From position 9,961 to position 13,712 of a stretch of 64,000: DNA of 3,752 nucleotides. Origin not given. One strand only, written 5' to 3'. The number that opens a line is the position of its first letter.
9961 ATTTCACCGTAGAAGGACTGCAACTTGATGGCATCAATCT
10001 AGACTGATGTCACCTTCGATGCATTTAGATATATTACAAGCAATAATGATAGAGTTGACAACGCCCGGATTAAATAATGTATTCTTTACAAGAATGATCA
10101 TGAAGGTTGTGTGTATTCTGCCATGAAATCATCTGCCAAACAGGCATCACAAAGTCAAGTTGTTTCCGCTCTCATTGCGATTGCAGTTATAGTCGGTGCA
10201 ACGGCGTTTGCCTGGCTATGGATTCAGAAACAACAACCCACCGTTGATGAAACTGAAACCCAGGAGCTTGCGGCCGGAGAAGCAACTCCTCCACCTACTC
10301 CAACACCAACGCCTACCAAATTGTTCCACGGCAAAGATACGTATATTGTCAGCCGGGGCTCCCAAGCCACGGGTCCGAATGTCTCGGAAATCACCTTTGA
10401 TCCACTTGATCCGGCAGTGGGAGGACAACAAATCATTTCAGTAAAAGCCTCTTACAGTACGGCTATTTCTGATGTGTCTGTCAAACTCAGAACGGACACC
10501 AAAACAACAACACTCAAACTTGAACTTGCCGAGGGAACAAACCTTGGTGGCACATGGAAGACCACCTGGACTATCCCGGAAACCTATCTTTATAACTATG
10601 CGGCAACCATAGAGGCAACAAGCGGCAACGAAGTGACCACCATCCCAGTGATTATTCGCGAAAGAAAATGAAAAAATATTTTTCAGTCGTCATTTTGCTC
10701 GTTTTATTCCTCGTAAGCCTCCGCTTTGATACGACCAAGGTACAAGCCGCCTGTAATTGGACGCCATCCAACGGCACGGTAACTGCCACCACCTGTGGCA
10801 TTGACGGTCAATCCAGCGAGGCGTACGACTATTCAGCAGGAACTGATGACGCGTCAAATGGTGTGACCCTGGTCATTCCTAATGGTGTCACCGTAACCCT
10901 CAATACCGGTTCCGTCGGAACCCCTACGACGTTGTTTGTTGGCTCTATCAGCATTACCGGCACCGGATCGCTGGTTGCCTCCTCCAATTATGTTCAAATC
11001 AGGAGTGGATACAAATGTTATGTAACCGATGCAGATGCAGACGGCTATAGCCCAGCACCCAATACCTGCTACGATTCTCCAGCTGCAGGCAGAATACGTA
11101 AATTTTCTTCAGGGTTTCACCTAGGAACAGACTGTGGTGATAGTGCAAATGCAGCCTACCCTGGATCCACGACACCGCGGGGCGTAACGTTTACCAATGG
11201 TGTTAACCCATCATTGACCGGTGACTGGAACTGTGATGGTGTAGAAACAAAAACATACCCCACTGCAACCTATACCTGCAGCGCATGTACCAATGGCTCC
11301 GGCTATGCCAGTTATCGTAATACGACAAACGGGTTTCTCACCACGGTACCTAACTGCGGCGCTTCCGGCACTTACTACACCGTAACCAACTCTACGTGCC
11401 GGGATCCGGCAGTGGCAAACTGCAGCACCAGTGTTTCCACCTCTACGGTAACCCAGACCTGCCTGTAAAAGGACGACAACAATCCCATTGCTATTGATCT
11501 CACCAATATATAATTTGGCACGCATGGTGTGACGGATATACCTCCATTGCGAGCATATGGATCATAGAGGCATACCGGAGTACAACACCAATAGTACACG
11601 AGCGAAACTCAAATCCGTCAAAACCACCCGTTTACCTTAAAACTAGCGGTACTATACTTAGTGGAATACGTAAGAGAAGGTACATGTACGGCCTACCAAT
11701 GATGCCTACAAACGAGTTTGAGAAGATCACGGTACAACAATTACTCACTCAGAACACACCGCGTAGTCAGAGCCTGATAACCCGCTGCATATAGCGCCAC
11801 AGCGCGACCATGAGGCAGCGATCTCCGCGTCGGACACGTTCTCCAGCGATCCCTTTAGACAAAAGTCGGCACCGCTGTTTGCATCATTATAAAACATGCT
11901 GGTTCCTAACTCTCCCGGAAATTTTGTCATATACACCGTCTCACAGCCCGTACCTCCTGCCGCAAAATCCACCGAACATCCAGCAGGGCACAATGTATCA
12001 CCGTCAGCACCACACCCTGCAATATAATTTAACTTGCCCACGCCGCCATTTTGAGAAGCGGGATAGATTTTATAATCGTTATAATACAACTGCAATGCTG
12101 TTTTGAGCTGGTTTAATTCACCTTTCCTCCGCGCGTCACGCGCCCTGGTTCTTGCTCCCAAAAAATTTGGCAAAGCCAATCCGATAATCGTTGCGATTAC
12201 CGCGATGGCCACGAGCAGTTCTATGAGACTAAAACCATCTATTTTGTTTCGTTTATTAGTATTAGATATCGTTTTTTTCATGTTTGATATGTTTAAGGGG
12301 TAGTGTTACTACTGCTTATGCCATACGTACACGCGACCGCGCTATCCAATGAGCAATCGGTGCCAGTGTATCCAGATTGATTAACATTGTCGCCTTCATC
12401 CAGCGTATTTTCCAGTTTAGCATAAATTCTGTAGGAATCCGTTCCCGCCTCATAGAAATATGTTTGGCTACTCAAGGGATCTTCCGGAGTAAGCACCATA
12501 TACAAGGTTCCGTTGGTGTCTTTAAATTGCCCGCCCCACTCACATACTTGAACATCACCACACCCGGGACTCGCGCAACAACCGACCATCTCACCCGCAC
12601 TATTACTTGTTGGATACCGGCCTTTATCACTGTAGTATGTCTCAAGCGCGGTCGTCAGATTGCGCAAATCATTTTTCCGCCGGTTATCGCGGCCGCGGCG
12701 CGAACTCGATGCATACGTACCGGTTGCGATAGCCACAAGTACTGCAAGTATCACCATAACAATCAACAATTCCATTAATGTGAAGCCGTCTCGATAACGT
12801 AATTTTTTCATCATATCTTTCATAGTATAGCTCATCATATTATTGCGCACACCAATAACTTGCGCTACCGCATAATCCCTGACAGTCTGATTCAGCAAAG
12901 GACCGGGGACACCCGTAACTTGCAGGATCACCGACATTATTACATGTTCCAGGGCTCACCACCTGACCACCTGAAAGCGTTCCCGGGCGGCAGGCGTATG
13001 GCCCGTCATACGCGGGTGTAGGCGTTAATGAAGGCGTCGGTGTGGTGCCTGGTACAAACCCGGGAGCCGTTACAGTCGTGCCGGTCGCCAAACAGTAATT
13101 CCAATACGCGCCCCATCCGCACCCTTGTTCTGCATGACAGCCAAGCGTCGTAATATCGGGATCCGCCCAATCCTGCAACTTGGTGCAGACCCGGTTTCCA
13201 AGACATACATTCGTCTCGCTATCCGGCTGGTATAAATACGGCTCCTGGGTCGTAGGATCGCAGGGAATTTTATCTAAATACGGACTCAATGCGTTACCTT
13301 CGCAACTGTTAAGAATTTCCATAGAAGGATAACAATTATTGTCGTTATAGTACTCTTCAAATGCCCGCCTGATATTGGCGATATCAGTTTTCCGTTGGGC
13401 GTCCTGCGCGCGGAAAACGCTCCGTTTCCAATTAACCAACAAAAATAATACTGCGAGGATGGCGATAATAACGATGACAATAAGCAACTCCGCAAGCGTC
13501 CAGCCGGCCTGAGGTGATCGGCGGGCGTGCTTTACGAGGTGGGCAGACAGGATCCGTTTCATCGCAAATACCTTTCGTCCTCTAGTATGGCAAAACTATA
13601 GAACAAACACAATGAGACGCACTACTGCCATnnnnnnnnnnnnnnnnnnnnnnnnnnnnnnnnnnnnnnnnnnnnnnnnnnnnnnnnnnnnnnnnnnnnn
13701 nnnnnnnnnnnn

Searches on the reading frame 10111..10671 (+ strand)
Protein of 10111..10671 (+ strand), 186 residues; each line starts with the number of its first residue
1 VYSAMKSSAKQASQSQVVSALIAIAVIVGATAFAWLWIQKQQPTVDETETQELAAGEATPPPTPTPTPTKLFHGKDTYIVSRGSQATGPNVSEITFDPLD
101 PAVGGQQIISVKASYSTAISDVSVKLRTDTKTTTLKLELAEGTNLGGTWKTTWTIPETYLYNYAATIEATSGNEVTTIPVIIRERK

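Call 32: search_protein_families(library=pfam, proteins=[window:10111-10671:+], max_evalue=0.001)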
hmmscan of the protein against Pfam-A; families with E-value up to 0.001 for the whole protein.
window:10111-10671:+ (186 aa): 0 families

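Call 61: search_protein_families(library=pfam, proteins=[window:10111-10671:+], max_evalue=0.01)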
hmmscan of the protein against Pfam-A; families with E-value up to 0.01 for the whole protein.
window:10111-10671:+ (186 aa): 1 family
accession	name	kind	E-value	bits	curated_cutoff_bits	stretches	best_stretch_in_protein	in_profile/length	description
PF20143.4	NAD_kinase_C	-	0.0035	17.5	23.7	0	74-118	41-85/126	ATP-NAD kinase C-terminal domain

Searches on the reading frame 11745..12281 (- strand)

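Call 32: search_protein_families(library=pfam, proteins=[window:11745-12281:-], max_evalue=0.001)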
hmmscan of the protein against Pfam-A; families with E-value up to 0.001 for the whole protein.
window:11745-12281:- (178 aa): 1 family
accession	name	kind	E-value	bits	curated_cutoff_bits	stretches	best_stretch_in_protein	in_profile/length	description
PF07963.17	N_methyl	-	1.2e-06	28.2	21.2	1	12-37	2-27/27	Prokaryotic N-terminal methylation motif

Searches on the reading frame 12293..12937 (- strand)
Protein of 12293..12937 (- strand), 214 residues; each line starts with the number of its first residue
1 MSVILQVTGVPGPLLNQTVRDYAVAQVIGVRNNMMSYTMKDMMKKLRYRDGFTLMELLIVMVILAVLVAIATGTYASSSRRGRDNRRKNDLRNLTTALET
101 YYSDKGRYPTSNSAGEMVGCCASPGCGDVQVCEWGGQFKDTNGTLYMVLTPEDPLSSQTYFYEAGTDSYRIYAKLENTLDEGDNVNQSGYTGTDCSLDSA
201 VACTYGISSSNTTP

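Call 32: search_protein_families(library=pfam, proteins=[window:12293-12937:-], max_evalue=0.001)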
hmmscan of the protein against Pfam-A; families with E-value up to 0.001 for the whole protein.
window:12293-12937:- (214 aa): 1 family
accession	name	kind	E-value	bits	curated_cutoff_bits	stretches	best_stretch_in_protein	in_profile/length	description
PF07963.17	N_methyl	-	4.1e-08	32.9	21.2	1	47-71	2-26/27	Prokaryotic N-terminal methylation motif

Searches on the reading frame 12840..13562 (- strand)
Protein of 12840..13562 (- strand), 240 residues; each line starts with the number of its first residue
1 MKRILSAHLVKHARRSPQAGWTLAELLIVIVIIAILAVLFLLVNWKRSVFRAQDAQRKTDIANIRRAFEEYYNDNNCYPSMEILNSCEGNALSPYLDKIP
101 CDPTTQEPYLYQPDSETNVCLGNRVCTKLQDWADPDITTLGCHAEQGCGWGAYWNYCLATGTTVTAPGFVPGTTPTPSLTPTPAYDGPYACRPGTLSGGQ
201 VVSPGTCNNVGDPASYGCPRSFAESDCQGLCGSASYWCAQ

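Call 32: search_protein_families(library=pfam, proteins=[window:12840-13562:-], max_evalue=0.001)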
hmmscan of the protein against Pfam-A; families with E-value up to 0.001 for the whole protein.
window:12840-13562:- (240 aa): 2 families
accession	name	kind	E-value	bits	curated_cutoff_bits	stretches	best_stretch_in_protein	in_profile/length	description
PF07963.17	N_methyl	-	7.3e-05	22.6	21.2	1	16-39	2-25/27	Prokaryotic N-terminal methylation motif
PF08334.16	T2SSG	-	0.00057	20.4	21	0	51-115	8-80/108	Type II secretion system (T2SS), protein G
